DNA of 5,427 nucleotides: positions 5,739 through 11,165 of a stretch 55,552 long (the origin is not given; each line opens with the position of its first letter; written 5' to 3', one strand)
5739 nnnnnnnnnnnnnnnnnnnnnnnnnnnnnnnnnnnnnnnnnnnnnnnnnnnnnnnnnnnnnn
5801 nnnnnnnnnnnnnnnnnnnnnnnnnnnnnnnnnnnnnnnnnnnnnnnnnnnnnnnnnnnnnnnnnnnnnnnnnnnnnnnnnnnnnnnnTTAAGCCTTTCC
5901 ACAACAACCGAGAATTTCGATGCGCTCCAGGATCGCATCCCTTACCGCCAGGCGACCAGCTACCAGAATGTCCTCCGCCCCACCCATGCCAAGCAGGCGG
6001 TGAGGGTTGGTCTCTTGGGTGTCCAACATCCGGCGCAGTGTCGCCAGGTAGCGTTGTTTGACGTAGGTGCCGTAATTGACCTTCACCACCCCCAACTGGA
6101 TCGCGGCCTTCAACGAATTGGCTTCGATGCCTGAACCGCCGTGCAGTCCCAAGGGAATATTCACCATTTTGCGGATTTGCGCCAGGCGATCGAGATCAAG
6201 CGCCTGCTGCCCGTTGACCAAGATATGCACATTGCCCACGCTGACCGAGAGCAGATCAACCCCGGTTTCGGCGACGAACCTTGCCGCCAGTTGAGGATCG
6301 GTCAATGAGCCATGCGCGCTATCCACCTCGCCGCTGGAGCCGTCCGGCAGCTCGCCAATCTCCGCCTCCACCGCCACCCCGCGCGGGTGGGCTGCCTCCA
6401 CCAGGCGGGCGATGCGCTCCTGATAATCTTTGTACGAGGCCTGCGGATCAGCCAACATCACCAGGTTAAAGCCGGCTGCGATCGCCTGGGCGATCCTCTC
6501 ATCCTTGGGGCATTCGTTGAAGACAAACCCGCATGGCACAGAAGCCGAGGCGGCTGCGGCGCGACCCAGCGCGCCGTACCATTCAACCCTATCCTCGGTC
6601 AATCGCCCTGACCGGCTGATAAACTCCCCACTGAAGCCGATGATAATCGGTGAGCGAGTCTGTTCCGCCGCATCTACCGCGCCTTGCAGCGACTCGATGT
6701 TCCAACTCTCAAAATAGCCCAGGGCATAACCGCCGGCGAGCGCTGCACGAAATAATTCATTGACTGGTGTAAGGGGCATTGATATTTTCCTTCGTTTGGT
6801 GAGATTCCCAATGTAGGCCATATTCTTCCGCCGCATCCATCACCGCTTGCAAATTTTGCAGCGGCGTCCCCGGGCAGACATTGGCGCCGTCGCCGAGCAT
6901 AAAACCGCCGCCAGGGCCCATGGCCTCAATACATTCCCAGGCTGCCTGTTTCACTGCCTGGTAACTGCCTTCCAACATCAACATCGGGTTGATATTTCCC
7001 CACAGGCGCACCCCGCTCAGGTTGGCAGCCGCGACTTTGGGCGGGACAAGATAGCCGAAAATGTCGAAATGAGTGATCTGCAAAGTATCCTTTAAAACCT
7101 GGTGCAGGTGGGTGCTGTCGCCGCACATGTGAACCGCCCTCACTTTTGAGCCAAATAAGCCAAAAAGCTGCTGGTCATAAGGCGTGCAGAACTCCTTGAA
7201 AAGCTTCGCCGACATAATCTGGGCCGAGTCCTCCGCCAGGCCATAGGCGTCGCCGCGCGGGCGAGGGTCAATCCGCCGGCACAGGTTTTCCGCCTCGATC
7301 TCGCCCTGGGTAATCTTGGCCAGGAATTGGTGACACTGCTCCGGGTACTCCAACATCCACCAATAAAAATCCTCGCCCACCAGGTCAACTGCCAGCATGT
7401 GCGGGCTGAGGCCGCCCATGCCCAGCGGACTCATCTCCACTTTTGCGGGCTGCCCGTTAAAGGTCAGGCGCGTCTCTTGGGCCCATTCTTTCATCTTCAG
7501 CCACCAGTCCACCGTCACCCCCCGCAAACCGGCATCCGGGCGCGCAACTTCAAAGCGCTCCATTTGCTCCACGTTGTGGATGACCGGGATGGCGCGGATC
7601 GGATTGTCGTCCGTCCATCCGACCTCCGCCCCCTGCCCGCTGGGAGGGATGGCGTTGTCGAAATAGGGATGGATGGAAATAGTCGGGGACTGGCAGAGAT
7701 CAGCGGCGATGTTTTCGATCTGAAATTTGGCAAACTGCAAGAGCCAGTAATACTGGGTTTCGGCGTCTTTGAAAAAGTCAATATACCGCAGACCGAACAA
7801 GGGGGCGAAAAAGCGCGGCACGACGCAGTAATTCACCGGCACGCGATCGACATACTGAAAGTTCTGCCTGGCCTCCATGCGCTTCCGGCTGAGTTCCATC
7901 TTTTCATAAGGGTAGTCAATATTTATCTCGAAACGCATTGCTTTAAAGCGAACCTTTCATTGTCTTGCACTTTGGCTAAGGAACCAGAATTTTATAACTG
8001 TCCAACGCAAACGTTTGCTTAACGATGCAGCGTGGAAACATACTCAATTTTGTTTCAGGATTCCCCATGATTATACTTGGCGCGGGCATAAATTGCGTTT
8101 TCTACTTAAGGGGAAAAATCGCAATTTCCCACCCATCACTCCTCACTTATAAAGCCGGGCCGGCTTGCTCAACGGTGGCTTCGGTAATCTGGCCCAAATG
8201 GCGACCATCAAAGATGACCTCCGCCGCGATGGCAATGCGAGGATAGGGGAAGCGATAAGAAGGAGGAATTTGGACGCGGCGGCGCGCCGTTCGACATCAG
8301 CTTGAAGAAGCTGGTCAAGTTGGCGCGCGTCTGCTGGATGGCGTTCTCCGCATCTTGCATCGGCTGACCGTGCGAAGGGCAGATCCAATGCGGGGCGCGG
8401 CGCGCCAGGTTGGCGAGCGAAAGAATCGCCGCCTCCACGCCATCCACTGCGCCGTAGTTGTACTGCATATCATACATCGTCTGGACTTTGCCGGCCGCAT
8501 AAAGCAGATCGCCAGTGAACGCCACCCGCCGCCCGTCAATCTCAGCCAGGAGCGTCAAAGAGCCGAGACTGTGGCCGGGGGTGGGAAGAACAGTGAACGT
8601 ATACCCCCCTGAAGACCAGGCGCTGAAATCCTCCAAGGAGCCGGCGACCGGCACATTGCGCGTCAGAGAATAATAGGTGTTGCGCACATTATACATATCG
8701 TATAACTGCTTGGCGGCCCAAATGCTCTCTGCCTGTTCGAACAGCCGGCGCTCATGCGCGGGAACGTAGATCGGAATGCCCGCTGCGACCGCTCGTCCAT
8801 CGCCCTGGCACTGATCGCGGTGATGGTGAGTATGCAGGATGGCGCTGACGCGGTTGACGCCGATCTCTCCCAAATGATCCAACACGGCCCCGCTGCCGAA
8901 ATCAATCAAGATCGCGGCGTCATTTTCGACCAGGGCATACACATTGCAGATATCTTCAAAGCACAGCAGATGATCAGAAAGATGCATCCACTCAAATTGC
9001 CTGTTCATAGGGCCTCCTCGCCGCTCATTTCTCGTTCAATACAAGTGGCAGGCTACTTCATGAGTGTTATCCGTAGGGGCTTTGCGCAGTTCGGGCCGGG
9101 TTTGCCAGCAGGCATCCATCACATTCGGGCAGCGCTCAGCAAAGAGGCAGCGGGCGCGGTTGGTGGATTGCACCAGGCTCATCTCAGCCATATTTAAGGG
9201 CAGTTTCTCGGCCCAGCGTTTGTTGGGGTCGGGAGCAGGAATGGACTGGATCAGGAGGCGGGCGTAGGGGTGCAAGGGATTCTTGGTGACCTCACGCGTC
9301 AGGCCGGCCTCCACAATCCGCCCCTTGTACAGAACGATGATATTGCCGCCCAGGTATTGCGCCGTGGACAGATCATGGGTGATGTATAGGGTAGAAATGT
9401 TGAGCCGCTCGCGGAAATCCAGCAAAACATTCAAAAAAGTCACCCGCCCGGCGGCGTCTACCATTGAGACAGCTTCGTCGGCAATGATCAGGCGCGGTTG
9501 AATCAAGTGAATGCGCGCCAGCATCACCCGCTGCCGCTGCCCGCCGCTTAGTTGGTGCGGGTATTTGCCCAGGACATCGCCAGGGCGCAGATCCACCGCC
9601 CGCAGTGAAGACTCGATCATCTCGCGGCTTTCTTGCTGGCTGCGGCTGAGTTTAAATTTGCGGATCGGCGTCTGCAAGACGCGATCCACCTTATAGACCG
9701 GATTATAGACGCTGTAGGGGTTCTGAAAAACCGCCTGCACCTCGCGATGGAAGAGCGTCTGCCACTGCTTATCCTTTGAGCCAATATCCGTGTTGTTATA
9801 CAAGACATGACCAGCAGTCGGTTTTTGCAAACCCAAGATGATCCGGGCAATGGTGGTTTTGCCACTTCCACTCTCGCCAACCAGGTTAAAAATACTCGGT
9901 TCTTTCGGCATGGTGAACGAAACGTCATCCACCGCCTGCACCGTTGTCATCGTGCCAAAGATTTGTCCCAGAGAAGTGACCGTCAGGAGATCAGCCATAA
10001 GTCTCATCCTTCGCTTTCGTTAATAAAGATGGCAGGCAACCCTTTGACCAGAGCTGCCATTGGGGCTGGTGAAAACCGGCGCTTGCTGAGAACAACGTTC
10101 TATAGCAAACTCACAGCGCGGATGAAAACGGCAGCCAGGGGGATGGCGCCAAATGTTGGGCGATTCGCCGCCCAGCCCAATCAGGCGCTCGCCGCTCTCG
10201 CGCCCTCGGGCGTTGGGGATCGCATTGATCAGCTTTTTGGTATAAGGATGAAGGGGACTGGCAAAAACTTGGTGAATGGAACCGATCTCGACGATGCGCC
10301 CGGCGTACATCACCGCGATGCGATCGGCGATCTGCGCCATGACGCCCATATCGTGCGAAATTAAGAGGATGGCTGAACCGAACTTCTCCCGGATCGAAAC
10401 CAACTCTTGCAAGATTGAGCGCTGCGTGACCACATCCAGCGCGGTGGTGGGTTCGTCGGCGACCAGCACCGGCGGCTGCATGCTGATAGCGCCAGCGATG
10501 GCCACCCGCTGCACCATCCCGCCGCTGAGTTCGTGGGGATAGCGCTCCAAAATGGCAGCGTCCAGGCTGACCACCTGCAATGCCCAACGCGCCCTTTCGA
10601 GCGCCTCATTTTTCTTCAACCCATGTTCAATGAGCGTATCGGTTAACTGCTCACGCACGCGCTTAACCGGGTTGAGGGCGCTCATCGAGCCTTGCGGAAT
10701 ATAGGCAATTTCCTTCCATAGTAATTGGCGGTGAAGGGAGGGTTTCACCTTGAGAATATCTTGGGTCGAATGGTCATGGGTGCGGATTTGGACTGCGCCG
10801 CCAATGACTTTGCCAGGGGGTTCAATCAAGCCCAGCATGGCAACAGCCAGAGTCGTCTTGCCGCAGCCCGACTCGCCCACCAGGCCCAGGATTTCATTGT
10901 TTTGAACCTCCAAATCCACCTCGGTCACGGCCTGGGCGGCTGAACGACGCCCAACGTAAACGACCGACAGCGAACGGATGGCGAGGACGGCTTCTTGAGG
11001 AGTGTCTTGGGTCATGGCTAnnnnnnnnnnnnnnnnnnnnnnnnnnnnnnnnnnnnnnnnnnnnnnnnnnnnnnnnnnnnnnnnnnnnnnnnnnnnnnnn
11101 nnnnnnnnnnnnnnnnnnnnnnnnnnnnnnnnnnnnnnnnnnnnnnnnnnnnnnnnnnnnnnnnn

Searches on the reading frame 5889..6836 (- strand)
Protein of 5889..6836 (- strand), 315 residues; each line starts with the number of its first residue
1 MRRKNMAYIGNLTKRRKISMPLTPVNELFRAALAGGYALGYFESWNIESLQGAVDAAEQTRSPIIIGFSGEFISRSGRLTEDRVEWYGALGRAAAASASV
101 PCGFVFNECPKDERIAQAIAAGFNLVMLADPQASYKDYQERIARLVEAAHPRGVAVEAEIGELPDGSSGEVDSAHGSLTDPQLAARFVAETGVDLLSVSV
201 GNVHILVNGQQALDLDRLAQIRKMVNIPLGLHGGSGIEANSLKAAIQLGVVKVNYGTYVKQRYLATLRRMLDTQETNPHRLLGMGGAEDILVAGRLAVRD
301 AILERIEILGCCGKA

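Call 11: search_protein_families(library=pfam, proteins=[window:5889-6836:-])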
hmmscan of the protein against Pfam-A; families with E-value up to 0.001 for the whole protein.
window:5889-6836:- (315 aa): 1 family
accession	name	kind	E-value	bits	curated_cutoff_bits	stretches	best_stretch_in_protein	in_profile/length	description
PF01116.26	F_bP_aldolase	-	6.7e-57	193.5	25.5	1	25-314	3-277/277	Fructose-bisphosphate aldolase class-II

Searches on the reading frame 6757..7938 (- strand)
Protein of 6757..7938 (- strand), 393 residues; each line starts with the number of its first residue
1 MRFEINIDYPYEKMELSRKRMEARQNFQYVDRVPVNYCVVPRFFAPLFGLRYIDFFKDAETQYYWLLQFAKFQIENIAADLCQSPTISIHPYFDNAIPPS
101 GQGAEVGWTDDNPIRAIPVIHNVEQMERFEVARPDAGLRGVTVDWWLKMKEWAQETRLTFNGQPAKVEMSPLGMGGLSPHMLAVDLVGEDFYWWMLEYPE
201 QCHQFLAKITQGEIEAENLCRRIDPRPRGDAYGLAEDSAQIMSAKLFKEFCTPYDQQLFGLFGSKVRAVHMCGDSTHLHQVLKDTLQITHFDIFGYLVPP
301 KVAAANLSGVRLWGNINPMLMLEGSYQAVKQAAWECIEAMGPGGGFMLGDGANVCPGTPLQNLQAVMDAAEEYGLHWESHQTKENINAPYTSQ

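Call 11: search_protein_families(library=pfam, proteins=[window:6757-7938:-])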
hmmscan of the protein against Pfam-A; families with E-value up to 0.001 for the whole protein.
window:6757-7938:- (393 aa): 1 family
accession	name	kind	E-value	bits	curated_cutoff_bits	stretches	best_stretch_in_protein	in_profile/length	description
PF01208.23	URO-D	-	2.5e-24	86.4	23.9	1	92-373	71-346/346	Uroporphyrinogen decarboxylase (URO-D)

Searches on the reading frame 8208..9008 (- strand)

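Call 11: search_protein_families(library=pfam, proteins=[window:8208-9008:-])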
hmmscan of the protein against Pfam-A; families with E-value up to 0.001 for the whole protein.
window:8208-9008:- (266 aa): 2 families
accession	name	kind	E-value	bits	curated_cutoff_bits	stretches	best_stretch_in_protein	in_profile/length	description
PF00753.33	Lactamase_B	-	2.1e-14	54.4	22.7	1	19-183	4-167/196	Metallo-beta-lactamase superfamily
PF12706.13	Lactamase_B_2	-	0.00019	21.5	27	1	50-176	27-151/200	Beta-lactamase superfamily domain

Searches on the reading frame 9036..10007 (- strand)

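Call 11: search_protein_families(library=pfam, proteins=[window:9036-10007:-])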
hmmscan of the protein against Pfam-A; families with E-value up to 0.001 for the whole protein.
window:9036-10007:- (323 aa): 4 families
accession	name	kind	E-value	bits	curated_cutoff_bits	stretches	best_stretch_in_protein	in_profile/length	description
PF00005.33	ABC_tran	-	7e-27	95.1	25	1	27-180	2-136/137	ABC transporter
PF08352.17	oligo_HPY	-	1.3e-15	58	27.1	1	232-300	1-65/65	Oligopeptide/dipeptide transporter, C-terminal region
PF02463.25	SMC_N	-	0.00077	19.4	40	0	31-197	18-185/220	RecF/RecN/SMC N terminal domain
PF13401.12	AAA_22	-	0.00091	20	27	0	38-198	6-110/130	AAA domain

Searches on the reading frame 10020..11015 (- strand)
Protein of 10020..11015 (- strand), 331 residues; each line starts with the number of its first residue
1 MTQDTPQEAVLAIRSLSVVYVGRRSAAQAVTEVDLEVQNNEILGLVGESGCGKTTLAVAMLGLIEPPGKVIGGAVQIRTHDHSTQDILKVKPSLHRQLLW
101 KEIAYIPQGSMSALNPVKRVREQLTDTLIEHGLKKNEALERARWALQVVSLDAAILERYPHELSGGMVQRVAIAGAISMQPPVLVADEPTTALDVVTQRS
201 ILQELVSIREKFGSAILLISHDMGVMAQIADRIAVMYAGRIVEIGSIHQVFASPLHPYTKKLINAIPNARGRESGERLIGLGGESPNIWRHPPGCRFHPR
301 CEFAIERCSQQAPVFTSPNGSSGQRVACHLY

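Call 11: search_protein_families(library=pfam, proteins=[window:10020-11015:-])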
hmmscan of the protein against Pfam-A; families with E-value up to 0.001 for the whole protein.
window:10020-11015:- (331 aa): 3 families
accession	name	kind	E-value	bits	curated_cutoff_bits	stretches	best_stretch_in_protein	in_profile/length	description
PF00005.33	ABC_tran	-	9e-27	94.8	25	1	31-191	2-137/137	ABC transporter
PF08352.17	oligo_HPY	-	3.8e-18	66.1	27.1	1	242-308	1-65/65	Oligopeptide/dipeptide transporter, C-terminal region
PF13304.12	AAA_21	-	1.5e-05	25.7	27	1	158-226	233-303/304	AAA domain, putative AbiEii toxin, Type IV TA system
